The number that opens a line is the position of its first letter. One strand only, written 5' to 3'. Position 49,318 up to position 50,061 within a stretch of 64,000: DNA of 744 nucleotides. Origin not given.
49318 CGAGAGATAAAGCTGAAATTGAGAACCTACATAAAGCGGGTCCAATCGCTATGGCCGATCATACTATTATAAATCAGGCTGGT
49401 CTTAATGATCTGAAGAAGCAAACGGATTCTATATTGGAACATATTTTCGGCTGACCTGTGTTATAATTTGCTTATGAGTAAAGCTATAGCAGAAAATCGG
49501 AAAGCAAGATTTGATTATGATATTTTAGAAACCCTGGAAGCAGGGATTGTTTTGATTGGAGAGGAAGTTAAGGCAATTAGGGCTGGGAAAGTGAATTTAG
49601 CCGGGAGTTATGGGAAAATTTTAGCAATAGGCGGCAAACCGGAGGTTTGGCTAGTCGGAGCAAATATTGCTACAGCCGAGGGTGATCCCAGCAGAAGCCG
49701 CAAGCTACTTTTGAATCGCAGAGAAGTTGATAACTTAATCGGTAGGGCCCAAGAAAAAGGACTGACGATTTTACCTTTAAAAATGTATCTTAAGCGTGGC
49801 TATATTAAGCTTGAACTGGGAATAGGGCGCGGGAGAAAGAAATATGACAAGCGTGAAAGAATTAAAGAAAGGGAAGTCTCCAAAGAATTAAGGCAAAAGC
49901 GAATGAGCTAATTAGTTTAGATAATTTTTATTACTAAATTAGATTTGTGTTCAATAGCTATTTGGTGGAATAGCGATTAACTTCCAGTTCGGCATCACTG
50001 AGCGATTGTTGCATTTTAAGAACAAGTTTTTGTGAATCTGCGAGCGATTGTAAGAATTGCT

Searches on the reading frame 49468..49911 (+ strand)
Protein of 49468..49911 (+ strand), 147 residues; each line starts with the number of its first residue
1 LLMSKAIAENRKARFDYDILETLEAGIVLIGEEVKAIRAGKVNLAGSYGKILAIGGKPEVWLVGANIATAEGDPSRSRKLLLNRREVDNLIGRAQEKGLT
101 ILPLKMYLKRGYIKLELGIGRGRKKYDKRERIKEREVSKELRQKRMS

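Call 6: search_protein_families(library=pfam, proteins=[window:49468-49911:+])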
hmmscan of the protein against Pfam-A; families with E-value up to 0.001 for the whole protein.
window:49468-49911:+ (147 aa): 1 family
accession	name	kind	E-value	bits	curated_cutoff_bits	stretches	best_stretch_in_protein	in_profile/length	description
PF01668.23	SmpB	-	1.3e-45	155.3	27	1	7-144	1-140/143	SmpB protein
